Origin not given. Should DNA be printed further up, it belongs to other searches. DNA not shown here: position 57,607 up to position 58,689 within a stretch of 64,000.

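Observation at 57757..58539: Orphan ABC ATPase translationally coupled inside the pilus operon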

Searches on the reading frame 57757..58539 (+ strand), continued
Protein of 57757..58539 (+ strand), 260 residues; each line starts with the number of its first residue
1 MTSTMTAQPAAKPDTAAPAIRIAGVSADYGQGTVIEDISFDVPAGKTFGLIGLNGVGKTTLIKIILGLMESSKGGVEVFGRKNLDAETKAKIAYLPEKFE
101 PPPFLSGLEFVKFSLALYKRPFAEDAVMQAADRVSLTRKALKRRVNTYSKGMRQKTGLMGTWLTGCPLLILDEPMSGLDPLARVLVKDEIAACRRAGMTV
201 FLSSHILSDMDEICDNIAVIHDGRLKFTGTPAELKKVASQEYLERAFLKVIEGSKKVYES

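Call 63: find_encoding_contigs(protein=P0529, flank=10000, max_places=2)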
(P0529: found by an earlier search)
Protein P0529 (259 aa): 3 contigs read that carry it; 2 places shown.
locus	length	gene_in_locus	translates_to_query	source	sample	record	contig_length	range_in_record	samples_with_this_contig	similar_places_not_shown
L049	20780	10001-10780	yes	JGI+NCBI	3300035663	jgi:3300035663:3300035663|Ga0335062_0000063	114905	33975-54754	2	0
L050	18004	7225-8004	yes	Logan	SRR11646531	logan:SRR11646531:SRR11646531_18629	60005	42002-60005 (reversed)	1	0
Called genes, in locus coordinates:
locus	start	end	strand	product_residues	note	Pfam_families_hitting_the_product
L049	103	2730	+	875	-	-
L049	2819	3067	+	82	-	-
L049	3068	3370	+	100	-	-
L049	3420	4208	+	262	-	-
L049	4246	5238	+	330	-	PF00291:PALP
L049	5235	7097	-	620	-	-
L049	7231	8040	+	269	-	PF06750:A24_N_bact, PF01478:Peptidase_A24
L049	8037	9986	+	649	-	PF00263:Secretin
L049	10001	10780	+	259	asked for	-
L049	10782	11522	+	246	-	-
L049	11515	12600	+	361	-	PF12833:HTH_18, PF00165:HTH_AraC (weak)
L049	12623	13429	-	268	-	PF02548:Pantoate_transf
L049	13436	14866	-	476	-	PF00512:HisKA, PF02518:HATPase_c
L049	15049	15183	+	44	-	PF00468:Ribosomal_L34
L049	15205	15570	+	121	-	PF00825:Ribonuclease_P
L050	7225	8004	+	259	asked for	-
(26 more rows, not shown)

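Call 72: find_related_loci(query=A4, collection=metagenome_contigs, flank=10000)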
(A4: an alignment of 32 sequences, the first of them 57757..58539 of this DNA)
Query A4 (260 aa) in metagenome_contigs; peptide patterns used: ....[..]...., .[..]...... (x = any residue, [..] = any of these).
600 stretches matched a pattern (row limit reached: there are more); 519 encode a relative of the query (tblastn E <= 1e-3); the best 80 are kept; 80 distinct loci.
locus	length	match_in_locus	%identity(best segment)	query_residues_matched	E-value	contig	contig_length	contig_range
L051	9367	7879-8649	77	4-260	1e-133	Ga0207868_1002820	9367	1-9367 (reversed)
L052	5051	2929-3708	73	1-260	1e-126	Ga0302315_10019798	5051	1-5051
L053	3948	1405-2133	71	12-254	3e-110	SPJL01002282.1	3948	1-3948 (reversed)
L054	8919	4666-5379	58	13-252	7e-91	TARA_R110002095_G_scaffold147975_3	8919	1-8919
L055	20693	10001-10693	56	22-252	3e-83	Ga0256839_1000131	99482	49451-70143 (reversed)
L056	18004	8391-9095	53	18-252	2e-79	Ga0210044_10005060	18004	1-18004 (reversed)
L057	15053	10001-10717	46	14-252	9e-69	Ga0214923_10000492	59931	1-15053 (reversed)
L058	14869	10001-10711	44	15-251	8e-66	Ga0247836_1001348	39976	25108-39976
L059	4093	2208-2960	42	4-251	8e-59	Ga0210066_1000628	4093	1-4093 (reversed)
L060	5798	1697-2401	42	19-253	3e-55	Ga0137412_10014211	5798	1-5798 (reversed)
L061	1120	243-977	42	10-252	2e-57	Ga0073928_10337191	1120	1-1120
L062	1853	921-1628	38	7-240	9e-49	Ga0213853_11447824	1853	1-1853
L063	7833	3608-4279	38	15-236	6e-43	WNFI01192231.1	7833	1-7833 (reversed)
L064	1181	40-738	36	11-240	2e-44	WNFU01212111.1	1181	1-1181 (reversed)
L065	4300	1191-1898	34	14-249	4e-42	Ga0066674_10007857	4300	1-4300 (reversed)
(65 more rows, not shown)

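Call 77: search_protein_families(library=pfam, proteins=[L057:6177-7994:+, L057:7991-8647:+, L057:8637-9983:+, L057:9995-10729:+, L057:10732-11829:-, L057:11862-13883:-, L057:14033-15046:+, L058:8928-9644:-, L058:8228-8914:-, L058:10733-11929:-], max_evalue=0.01)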
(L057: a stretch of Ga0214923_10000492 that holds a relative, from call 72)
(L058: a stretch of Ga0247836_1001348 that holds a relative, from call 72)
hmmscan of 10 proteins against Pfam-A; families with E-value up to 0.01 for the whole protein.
L057:6177-7994:+ (605 aa): 0 families

L057:7991-8647:+ (218 aa): 0 families

L057:8637-9983:+ (448 aa): 0 families

L057:9995-10729:+ (244 aa): 4 families
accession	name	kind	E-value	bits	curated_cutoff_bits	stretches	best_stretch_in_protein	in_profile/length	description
PF00005.33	ABC_tran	-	8.1e-23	82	25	1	24-164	1-136/137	ABC transporter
PF13304.12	AAA_21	-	2.7e-14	54.4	27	1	136-195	237-299/304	AAA domain, putative AbiEii toxin, Type IV TA system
PF13401.12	AAA_22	-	0.0016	19.2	27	1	39-161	10-91/130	AAA domain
PF02463.25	SMC_N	-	0.0024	17.8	40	0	151-202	155-208/220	RecF/RecN/SMC N terminal domain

L057:10732-11829:- (365 aa): 13 families
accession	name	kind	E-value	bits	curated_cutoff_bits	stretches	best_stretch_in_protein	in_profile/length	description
PF00437.27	T2SSE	-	2.9e-55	187.9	24.9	1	6-292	15-288/370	Type II/IV secretion system protein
PF13401.12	AAA_22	-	2.8e-06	28.1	27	1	122-198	4-63/130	AAA domain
PF13191.12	AAA_16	-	1.2e-05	26.3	32.6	1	124-194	25-103/167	AAA ATPase domain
PF00004.35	AAA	-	3.3e-05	24.8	21.2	1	126-212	1-73/131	ATPase family associated with various cellular activities (AAA)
PF13555.12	AAA_29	-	0.00016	21.8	27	1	121-144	19-43/61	P-loop containing region of AAA domain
PF13604.12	AAA_30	-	0.00018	21.7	27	1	116-150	11-45/191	AAA domain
PF13476.12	AAA_23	-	0.00029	22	27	1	120-143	16-39/201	AAA domain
PF25199.1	nSTAND_NTPase5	-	0.0004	20.6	34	1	124-166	42-84/145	Novel STAND NTPase 5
PF04851.21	ResIII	-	0.00042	20.7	22.5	1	125-207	25-109/164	Type III restriction enzyme, res subunit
PF00265.24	TK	-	0.0011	19.3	20.6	1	125-249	3-132/176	Thymidine kinase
PF13238.12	AAA_18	-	0.0037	18.1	29.4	0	126-207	1-65/128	AAA domain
PF13245.12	AAA_19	-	0.004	17.8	25.1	0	121-160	9-42/134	AAA domain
PF01580.24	FtsK_SpoIIIE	-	0.0044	16.9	24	0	124-148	40-64/221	FtsK/SpoIIIE family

L057:11862-13883:- (673 aa): 19 families
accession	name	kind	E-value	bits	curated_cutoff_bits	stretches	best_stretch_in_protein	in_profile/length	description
PF14559.12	TPR_19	-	6e-15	55.8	25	2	493-552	1-60/68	Tetratricopeptide repeat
PF13431.12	TPR_17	-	2.4e-10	40.3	24.4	1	506-537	2-33/34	Tetratricopeptide repeat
PF07719.23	TPR_2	-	9.2e-10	38.3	27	1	518-550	2-34/34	Tetratricopeptide repeat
PF13428.12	TPR_14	-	3.1e-09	37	23.5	0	519-555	3-39/44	Tetratricopeptide repeat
PF13176.12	TPR_7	-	5e-09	36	27.9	0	519-551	1-35/36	Tetratricopeptide repeat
PF13181.12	TPR_8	-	1.1e-08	35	25.7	1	518-550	2-34/34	Tetratricopeptide repeat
PF00515.34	TPR_1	-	9.2e-08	32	27.8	1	518-550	2-34/34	Tetratricopeptide repeat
PF13174.12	TPR_6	-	2.6e-07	31.3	26.3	0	518-549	1-32/33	Tetratricopeptide repeat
PF24575.1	TPR_Slam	-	5.5e-07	30.4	35.2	0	530-604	28-101/104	Surface lipoprotein assembly modifier, N-terminal TPR repeats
PF13432.12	TPR_16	-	1.9e-06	28.6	32.7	1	487-548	1-62/65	Tetratricopeptide repeat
PF13424.12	TPR_12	-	1e-05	26.1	30.1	1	501-546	28-74/77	Tetratricopeptide repeat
PF23914.1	TPR_CcmH_CycH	-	9.7e-05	22.7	42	0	498-550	102-154/158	Cytochrome c-type biogenesis protein H TPR domain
PF13374.12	TPR_10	-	0.00011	22.5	27.5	0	623-649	7-33/42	Tetratricopeptide repeat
PF13414.12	TPR_11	-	0.00066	19.8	26.8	0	527-556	4-33/42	TPR repeat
PF12569.14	NatA_aux_su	-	0.00097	18.6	33.3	0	558-653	12-108/515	N-terminal acetyltransferase A, auxiliary subunit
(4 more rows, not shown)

L057:14033-15046:+ (337 aa): 1 family
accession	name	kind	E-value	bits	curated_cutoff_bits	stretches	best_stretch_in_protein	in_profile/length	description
PF01551.29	Peptidase_M23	-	1.9e-33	114.9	28.7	1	224-318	2-96/96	Peptidase family M23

L058:8928-9644:- (238 aa): 2 families
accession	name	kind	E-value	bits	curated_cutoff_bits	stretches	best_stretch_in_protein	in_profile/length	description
PF00072.30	Response_reg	-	1.1e-25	90.4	30.2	1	3-113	1-111/111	Response regulator receiver domain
PF00486.34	Trans_reg_C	-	5.7e-19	68.4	26.2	1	145-221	1-77/77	Transcriptional regulatory protein, C terminal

L058:8228-8914:- (228 aa): 5 families
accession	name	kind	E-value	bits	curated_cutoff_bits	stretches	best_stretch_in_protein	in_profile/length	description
PF13507.12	GATase_5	-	3.9e-43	147.8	27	1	2-209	3-232/260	CobB/CobQ-like glutamine amidotransferase domain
PF07685.20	GATase_3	-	2.5e-09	37.5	27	1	30-94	28-91/196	CobB/CobQ-like glutamine amidotransferase domain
PF01965.30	DJ-1_PfpI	-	2.8e-06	27.7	26.6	1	39-100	60-116/165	DJ-1/PfpI family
PF00117.34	GATase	-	5.4e-05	23.4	22.8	1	23-206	19-174/190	Glutamine amidotransferase class-I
PF09825.15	BPL_N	-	0.008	15.6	24.2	0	37-87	46-91/283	Biotin-protein ligase, N terminal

L058:10733-11929:- (398 aa): 4 families
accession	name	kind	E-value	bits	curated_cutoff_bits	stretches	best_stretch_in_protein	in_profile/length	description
PF02661.23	Fic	-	7e-13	49.7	24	1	144-255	1-93/93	Fic/DOC family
PF22168.2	DIP2311-like_C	-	0.00023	21.8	27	1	357-396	23-62/63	Transcriptional regulator DIP2311-like, C-terminal domain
PF09339.16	HTH_IclR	-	0.00033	20.8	22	1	339-385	5-50/52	IclR helix-turn-helix domain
PF13730.12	HTH_36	-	0.0065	16.7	25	0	334-383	2-55/55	Helix-turn-helix domain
